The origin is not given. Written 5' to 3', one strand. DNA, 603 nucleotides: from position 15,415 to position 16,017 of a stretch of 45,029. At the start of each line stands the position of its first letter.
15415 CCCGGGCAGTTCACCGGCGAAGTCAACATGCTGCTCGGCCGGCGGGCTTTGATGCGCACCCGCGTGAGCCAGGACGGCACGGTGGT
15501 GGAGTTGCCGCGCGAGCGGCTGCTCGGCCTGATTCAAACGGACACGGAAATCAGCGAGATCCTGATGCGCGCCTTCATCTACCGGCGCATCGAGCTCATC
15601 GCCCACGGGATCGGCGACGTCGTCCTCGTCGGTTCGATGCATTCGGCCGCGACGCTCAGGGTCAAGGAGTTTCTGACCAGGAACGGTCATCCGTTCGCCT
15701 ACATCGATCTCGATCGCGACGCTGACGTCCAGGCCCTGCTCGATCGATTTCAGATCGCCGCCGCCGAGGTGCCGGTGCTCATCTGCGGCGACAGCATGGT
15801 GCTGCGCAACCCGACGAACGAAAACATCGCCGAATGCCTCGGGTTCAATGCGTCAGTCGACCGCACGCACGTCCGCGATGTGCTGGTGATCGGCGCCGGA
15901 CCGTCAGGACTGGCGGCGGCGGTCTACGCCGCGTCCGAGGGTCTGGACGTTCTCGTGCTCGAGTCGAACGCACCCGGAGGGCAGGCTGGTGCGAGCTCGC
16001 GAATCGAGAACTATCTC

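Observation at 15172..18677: Three-gene redox module: cNMP-binding/Grx-like/TrxR-like flavoprotein without redox cysteines, zf-UBP protein, Rieske-FAD reductase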

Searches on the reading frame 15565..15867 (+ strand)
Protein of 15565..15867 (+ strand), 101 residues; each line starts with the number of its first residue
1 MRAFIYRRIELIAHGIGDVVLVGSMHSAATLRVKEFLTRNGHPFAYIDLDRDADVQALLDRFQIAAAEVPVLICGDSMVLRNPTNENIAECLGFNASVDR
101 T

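Call 25: search_solved_structures(query=A1, max_evalue=10, show_alignments=3)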
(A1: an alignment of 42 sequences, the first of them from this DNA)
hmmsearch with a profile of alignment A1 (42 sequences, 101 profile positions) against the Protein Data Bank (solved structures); distinct sequences matched with E-value up to 10: 21.
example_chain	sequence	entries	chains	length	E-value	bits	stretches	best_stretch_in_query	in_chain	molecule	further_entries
2lqo_A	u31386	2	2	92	3.7e-05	26.7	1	27-92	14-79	Putative glutaredoxin Rv3198.1/MT3292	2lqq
7c12_A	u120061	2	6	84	0.001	22.1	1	17-97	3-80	Glutaredoxin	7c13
7c10_A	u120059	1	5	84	0.0011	22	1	17-97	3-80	Glutaredoxin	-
3ic4_A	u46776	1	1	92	0.0058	19.6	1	10-80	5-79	Glutaredoxin (Grx-1)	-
6abr_A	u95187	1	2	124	0.051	16.6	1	27-63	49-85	Actin binding protein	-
6abs_A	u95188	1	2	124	0.076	16.1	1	27-63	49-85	Actin binding protein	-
9s3a_A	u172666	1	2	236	0.083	15.9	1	15-80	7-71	Glutathione S-transferase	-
3zit_A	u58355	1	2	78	0.097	15.7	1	30-76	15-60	THIOREDOXIN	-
3zij_A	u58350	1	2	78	0.099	15.7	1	30-76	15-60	THIOREDOXIN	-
4uaq_A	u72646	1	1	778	0.23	14.5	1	14-59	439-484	Protein translocase subunit SecA 2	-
5cwp_A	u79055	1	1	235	0.47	13.5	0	70-95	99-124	Designed helical repeat protein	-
6ekt_A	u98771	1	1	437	0.54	13.3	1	20-64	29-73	p-47 protein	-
6zbc_B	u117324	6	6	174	0.72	12.9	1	32-68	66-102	Merozoite surface antigens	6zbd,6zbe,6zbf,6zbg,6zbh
3k4o_A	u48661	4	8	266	1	12.4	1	16-53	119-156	isopentenyl phosphate kinase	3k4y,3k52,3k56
1sjz_A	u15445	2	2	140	1.2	12.3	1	31-85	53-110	Arsenate reductase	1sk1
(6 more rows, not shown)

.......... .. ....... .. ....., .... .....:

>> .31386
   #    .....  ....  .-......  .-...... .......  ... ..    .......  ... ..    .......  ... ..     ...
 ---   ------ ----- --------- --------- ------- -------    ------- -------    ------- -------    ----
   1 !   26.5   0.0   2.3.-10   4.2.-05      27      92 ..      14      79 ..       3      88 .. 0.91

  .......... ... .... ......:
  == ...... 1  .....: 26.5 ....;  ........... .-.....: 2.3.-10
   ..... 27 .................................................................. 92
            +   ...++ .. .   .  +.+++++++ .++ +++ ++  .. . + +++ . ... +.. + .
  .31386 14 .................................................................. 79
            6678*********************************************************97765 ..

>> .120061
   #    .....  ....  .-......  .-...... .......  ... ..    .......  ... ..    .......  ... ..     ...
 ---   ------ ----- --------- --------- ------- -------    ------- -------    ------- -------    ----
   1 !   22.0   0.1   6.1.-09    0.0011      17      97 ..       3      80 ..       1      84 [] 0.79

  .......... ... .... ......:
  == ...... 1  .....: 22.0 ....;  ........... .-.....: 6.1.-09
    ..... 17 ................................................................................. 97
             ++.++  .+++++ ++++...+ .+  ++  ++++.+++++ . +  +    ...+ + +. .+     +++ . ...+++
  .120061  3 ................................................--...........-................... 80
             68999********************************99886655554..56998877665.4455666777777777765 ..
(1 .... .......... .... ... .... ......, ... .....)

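Call 26: search_protein_families(library=pfam, alignment_id=A1, max_evalue=1)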
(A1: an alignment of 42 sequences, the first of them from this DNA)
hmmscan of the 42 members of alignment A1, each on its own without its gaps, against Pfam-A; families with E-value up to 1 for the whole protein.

A. member 1, seq(101 aa): 1 family
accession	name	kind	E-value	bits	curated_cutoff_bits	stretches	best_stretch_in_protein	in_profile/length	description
PF00462.30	Glutaredoxin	-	0.00074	20.1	22.9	1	32-77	14-58/60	Glutaredoxin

B. families by the number of members that match (of 42 scanned): 25 families
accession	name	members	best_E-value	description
PF00462.30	Glutaredoxin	32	5e-06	Glutaredoxin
PF10276.14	zf-CHCC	6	0.049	Zinc-finger domain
PF19737.4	FKTN_N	5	0.0033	Fukutin N-terminal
PF13417.12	GST_N_3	5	0.0078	Glutathione S-transferase, N-terminal domain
PF02401.23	LYTB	4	0.049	LytB protein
PF04539.22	Sigma70_r3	3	0.023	Sigma-70 region 3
PF15545.11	Ntox8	2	0.029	Bacterial toxin 8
PF07728.20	AAA_5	1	0.00055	AAA domain (dynein-related subfamily)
PF07511.17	DUF1525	1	0.02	Protein of unknown function (DUF1525)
PF08044.16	DUF1707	1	0.024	DUF1707 SHOCT-like domain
PF04528.19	Adeno_E4_34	1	0.045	Adenovirus early E4 34 kDa protein conserved region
PF03270.18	DUF269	1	0.082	Protein of unknown function, DUF269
PF04176.18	TIP41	1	0.098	TIP41-like family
PF01156.24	IU_nuc_hydro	1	0.1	Inosine-uridine preferring nucleoside hydrolase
PF12320.13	SbcD_C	1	0.1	Type 5 capsule protein repressor C-terminal domain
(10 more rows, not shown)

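Call 59: predict_structure(alignment_id=A1)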
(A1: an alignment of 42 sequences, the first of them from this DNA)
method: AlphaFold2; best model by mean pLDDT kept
length: 101 residues; sequences in the alignment: 42
mean_pLDDT: 80.7   pTM: 0.71
mean pLDDT of the five models: 80.7, 78.0, 75.9, 73.8, 72.6
residues with pLDDT >= 90: 34; 70-90: 42; 50-70: 20; < 50: 5
segments of 3 or more residues with pLDDT < 50: 99-101
pLDDT, mean of each block of 10 residues (from residue 1): 62 64 93 93 88 84 87 84 91 65 42
secondary structure, 60 per line:
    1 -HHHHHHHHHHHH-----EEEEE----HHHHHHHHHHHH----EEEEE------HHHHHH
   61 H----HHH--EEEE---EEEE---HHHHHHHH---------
elements in order: H2-13 E19-23 H28-39 E44-48 H55-61 E71-74 E78-81 H85-92

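Call 62: fold_search(model_id=the predicted structure, library=pdb)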
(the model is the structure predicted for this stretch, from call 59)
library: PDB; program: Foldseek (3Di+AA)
matches with E <= 10: 1194; with E <= 0.001: 1
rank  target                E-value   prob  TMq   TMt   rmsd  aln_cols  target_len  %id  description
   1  7c10_B                8.3e-04  1.00  0.66  0.88   1.6        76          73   29  Dithiol cGrx1 (released 2020-11-18)
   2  7c10_A                1.0e-03  1.00  0.66  0.87   1.5        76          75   29  Dithiol cGrx1 (released 2020-11-18)
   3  7c12_A                1.2e-03  1.00  0.68  0.92   1.3        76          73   29  beta1 domain-swapped structure of monothiol cGrx1(C16S) (released 2020-11-18)
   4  3zit_B                1.2e-03  1.00  0.68  0.86   1.5        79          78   20  Crystal structure of the thioredoxin-like protein BC3987 mutant T8A (released 2013-01-23)
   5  2lqo_MODEL_1_A        1.4e-03  1.00  0.56  0.62   5.4        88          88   18  Mrx1 reduced (released 2012-10-03)
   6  6abr_A                2.0e-03  1.00  0.48  0.50   4.0        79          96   24  Actin interacting protein 5 (Aip5, wild type) (released 2019-11-20)
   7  3nzn_A                2.4e-03  1.00  0.68  0.67   2.2        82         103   23  The crystal structure of the Glutaredoxin from Methanosarcina mazei Go1 (released 2010-07-28)
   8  3zij_A                2.7e-03  1.00  0.65  0.85   1.5        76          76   21  Crystal structure of the thioredoxin-like protein BC3987 (released 2013-01-23)
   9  3ic4                  2.9e-03  1.00  0.64  0.70   2.8        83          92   20  The crystal structure of the glutaredoxin(grx-1) from Archaeoglobus fulgidus (released 2009-08-18)
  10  6abr_B                2.9e-03  1.00  0.50  0.58   4.1        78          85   24  Actin interacting protein 5 (Aip5, wild type) (released 2019-11-20)
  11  6abs_A                3.3e-03  1.00  0.48  0.49   4.3        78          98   26  Actin interacting protein 5 (Aip5, mutant) (released 2019-11-20)
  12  3zit_A                3.8e-03  1.00  0.66  0.87   1.4        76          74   21  Crystal structure of the thioredoxin-like protein BC3987 mutant T8A (released 2013-01-23)
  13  4kdy_A                3.8e-03  1.00  0.45  0.22   6.5        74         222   22  Crystal structure of maleylacetoacetate isomerase from Anaeromyxobacter dehalogenans 2CP-1, Target EFI-507175, with bo (released 2013-05-08)
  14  3zij_B                4.3e-03  1.00  0.65  0.87   1.4        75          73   20  Crystal structure of the thioredoxin-like protein BC3987 (released 2013-01-23)
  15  6abs_B                5.3e-03  1.00  0.50  0.52   4.2        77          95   26  Actin interacting protein 5 (Aip5, mutant) (released 2019-11-20)
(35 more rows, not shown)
